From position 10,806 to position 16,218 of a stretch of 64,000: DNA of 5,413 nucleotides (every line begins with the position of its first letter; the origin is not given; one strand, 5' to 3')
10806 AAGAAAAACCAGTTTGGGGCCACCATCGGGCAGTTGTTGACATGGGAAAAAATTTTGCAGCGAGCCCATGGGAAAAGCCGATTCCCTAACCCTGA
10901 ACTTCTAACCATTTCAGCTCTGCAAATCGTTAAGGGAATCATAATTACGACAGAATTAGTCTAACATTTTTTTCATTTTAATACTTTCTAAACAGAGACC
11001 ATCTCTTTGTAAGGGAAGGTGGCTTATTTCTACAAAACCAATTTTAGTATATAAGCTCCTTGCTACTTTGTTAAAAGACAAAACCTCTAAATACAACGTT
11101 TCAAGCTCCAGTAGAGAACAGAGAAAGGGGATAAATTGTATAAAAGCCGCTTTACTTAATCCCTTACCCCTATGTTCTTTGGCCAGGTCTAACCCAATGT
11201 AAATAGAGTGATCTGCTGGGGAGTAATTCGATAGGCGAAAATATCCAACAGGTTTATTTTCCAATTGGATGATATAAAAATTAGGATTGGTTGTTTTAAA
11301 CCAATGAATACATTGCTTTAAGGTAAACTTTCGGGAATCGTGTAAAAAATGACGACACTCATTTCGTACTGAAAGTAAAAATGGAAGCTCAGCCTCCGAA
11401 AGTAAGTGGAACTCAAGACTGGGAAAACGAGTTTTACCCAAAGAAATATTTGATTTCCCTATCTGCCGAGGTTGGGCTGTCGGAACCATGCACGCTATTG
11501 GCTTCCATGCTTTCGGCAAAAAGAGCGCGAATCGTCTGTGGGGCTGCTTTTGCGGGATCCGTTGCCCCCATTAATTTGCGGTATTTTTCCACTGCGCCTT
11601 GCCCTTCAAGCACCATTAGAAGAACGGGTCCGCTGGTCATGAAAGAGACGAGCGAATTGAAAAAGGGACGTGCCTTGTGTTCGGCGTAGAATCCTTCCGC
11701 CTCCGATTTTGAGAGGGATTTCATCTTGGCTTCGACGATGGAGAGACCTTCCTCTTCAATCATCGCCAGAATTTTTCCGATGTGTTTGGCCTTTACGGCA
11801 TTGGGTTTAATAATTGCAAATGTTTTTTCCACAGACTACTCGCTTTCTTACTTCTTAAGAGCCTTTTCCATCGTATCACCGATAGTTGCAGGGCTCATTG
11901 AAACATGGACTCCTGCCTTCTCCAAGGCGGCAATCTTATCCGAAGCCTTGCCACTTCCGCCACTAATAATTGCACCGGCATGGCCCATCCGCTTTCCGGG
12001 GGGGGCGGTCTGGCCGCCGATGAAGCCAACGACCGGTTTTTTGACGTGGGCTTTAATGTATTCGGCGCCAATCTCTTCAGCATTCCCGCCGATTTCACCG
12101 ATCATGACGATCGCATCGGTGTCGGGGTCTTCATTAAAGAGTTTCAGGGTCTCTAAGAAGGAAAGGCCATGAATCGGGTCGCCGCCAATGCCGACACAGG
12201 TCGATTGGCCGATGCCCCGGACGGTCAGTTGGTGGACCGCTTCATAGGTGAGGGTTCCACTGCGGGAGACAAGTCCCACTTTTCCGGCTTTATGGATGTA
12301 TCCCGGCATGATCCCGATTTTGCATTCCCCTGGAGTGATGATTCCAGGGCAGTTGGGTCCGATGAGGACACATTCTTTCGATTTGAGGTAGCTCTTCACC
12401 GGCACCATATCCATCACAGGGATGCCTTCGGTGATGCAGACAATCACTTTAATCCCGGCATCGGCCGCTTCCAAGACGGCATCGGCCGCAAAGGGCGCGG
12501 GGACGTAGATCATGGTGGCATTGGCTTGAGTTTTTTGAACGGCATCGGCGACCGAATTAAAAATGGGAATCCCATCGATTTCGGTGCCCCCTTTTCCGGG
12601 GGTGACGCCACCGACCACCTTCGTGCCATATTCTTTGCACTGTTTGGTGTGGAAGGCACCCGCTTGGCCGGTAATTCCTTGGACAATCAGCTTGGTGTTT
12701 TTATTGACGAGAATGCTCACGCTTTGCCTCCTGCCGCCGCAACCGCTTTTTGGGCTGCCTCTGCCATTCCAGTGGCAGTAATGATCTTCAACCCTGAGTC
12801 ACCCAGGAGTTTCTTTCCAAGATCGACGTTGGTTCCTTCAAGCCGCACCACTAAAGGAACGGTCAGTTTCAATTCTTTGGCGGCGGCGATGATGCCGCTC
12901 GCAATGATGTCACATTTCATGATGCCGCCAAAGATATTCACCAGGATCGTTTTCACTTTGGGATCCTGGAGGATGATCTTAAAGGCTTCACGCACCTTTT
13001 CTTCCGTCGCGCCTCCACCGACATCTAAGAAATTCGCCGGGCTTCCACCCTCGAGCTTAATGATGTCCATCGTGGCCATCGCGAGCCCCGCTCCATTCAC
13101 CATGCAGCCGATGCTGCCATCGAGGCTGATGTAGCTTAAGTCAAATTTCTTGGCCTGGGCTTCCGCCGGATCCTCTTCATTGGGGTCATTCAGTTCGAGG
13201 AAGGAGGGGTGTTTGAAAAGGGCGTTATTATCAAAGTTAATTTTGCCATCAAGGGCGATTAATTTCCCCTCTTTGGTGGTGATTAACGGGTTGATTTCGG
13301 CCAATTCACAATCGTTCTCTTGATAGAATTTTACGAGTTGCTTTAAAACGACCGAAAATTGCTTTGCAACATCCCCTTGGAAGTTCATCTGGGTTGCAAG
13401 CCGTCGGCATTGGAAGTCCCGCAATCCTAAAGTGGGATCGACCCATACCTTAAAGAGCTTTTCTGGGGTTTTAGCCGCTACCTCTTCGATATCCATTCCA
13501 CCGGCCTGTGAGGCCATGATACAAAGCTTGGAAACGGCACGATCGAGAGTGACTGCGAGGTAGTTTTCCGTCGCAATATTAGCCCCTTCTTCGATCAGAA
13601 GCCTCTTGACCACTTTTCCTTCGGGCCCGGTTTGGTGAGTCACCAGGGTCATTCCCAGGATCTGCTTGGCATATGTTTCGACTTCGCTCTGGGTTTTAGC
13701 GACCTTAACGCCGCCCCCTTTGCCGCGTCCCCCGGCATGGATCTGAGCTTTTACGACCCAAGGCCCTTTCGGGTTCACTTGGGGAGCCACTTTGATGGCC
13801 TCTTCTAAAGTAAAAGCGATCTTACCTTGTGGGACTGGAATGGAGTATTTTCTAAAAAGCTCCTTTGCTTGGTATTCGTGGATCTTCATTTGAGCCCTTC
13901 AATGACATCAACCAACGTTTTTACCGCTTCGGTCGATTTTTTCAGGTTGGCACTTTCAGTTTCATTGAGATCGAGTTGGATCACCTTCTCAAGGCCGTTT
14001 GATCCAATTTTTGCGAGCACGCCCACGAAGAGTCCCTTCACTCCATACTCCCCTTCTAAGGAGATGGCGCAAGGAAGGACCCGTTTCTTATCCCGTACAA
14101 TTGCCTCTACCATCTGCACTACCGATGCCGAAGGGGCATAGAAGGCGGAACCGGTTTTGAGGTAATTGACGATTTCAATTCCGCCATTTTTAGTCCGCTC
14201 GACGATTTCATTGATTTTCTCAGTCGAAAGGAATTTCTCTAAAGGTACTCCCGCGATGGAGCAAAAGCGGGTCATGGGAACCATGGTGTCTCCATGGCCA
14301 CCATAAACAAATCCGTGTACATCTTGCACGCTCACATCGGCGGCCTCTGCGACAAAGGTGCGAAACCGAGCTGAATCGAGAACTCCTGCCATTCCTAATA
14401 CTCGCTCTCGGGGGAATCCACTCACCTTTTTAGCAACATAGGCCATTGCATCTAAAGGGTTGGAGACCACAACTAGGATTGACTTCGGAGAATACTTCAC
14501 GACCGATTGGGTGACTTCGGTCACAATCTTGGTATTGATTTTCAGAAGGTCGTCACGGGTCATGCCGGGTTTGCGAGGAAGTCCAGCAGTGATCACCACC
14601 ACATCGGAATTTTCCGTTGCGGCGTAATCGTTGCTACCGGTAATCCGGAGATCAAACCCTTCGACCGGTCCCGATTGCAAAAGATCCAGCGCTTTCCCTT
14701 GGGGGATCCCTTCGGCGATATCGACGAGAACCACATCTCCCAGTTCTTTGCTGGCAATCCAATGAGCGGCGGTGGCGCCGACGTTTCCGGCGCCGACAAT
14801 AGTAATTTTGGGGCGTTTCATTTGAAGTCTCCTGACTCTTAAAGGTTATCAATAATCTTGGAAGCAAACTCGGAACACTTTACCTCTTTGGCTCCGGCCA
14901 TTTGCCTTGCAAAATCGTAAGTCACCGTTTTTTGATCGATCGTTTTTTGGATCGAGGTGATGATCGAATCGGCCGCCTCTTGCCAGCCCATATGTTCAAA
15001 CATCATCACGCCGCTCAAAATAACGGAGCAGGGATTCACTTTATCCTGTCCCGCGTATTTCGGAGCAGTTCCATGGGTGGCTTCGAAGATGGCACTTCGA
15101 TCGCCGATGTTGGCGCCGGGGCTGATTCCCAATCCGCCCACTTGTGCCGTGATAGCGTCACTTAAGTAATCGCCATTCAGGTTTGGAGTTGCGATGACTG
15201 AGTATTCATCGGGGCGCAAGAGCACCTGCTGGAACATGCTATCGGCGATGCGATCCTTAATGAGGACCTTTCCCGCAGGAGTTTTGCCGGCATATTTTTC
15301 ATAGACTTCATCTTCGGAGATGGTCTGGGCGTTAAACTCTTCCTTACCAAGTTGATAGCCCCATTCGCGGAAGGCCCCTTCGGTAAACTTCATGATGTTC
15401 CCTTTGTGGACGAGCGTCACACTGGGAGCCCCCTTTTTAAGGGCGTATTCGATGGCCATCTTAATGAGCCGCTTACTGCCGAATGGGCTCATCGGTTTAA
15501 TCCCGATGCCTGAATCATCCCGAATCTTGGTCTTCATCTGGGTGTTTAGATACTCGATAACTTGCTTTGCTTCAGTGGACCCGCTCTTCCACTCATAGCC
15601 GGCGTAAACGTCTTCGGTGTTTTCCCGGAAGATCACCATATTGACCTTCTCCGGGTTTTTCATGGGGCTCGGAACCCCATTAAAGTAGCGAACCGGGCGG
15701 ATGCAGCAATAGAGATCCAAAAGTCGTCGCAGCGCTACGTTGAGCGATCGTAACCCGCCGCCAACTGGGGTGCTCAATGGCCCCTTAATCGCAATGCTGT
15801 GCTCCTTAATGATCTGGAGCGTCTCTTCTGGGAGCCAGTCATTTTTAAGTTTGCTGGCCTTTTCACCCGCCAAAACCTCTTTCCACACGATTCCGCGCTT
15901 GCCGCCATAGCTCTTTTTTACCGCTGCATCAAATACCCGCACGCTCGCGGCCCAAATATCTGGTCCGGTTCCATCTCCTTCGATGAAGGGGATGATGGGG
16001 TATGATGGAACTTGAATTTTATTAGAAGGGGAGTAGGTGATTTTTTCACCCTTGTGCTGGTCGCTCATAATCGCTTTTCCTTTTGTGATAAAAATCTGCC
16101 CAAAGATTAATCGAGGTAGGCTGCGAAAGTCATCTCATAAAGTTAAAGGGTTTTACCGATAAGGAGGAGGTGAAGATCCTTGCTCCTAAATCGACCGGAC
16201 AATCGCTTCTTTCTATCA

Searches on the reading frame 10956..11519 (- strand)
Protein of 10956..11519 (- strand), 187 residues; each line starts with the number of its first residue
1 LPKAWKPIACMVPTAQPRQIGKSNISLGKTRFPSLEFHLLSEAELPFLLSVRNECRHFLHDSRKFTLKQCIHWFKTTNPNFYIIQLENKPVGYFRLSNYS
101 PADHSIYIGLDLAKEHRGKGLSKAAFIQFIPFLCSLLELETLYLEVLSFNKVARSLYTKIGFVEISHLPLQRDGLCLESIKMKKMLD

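Call 108: search_protein_families(library=pfam, proteins=[window:10956-11519:-], max_evalue=0.001)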
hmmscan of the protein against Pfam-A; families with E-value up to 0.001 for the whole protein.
window:10956-11519:- (187 aa): 4 families
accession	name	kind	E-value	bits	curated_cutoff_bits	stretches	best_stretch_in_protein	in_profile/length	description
PF00583.31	Acetyltransf_1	-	1.8e-10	41.6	20.7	1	60-162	16-116/116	Acetyltransferase (GNAT) family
PF13302.13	Acetyltransf_3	-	1.4e-08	35.9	25.4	1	54-163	23-138/138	Acetyltransferase (GNAT) domain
PF13508.13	Acetyltransf_7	-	4.6e-06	27.4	27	1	80-164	4-84/84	Acetyltransferase (GNAT) domain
PF13673.13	Acetyltransf_10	-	2.1e-05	24.9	23.6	1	76-182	28-126/128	Acetyltransferase (GNAT) domain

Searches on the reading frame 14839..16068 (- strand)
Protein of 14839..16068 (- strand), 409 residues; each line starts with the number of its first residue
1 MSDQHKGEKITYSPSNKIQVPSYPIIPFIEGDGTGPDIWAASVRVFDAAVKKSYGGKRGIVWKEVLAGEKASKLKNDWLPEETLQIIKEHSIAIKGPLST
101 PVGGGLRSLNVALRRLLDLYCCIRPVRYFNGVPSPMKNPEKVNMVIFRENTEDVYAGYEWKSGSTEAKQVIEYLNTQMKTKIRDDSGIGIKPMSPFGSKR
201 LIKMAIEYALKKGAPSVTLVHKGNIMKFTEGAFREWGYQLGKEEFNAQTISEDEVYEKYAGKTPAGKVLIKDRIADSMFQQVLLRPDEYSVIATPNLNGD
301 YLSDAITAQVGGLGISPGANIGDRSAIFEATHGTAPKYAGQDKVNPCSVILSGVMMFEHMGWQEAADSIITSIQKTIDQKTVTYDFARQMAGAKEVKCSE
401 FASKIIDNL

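Call 22: search_protein_families(library=ncbifam, proteins=[window:14839-16068:-], max_evalue=0.00001)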
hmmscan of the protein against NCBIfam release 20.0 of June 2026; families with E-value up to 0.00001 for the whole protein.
window:14839-16068:- (409 aa): 17 families
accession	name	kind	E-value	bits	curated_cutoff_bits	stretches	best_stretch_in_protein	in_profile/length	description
TIGR00183.1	prok_nadp_idh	equivalog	1e-198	660.3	567.3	1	4-409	8-416/417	isocitrate dehydrogenase (NADP(+))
NF005425.0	PRK07006.1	equivalog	2.6e-194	645.7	490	1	5-409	9-416/416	NADP-dependent isocitrate dehydrogenase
NF005610.0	PRK07362.1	equivalog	5.6e-161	536.4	585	2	5-256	11-273/474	NADP-dependent isocitrate dehydrogenase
NF005036.0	PRK06451.1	equivalog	1.1e-150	502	484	1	6-407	7-406/412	NADP-dependent isocitrate dehydrogenase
NF006673.0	PRK09222.1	equivalog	2.7e-74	250.9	509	1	26-409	7-341/482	NADP-dependent isocitrate dehydrogenase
NF006529.0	PRK08997.1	equivalog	2e-70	237.4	510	1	26-409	6-335/335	isocitrate dehydrogenase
TIGR02088.1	LEU3_arch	subfamily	1.4e-66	225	409.8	2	172-388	119-312/324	isopropylmalate/isohomocitrate dehydrogenases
TIGR02924.1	ICDH_alpha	equivalog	1.4e-58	199.1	561.35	1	28-409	5-337/473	isocitrate dehydrogenase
TIGR00175.1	mito_nad_idh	equivalog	1.5e-57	195.3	432.4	2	190-409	140-334/334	isocitrate dehydrogenase (NAD(+))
NF040626.1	AksF2_Meth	equivalog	5.2e-56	190.3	540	1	27-387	5-314/333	homoisocitrate dehydrogenase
NF040619.1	AksF_Meth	equivalog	2.9e-54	184.4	500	1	26-390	4-334/343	homoisocitrate dehydrogenase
NF002898.0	PRK03437.1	equivalog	9.3e-46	156.7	393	1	27-383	8-329/347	3-isopropylmalate dehydrogenase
TIGR02089.1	TTC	equivalog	1.7e-38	132.5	470.4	1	26-389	6-338/352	tartrate dehydrogenase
NF006048.0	PRK08194.1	equivalog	8.6e-33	113.9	501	2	253-391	198-337/352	tartrate dehydrogenase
NF040855.1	iso_homocit_dh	equivalog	4.5e-32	111.6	680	1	28-389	6-305/345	isocitrate--homoisocitrate dehydrogenase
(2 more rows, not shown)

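Call 68: list_cluster_members(proteins=[window:14839-16068:-, window:48776-51433:+, window:32562-33374:-, P0007, P0008, P0010, P0011, P0013, P0025, P0084])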
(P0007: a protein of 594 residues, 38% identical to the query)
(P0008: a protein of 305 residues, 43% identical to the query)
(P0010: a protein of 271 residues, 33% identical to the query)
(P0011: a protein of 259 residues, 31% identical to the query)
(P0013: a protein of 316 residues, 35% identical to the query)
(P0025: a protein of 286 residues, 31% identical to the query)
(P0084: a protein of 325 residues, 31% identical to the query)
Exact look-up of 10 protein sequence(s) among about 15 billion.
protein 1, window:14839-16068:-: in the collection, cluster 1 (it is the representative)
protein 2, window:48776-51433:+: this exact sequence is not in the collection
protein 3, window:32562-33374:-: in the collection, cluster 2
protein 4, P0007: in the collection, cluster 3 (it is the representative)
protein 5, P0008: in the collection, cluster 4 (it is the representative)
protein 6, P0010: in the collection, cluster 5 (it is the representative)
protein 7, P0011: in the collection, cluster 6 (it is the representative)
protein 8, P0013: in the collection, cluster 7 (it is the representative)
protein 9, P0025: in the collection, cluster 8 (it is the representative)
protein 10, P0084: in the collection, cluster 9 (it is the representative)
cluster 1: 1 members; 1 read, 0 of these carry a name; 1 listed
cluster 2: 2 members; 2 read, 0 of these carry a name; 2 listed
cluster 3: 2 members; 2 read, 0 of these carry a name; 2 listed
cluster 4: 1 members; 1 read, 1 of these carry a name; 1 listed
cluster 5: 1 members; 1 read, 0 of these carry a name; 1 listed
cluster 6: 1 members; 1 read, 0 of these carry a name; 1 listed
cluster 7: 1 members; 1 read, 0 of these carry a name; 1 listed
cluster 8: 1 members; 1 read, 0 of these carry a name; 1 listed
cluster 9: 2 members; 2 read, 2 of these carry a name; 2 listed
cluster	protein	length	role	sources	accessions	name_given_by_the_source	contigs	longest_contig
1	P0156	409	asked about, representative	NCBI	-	-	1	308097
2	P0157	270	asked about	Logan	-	-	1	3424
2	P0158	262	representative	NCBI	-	-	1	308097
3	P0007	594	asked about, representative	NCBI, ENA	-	-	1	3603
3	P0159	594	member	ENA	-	-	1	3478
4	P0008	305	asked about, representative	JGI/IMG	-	hypothetical protein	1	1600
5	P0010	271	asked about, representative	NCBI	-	-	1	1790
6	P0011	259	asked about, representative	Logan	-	-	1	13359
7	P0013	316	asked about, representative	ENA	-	-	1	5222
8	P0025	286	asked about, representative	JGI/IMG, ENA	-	-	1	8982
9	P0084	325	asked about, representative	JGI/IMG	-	hypothetical protein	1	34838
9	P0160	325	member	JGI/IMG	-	hypothetical protein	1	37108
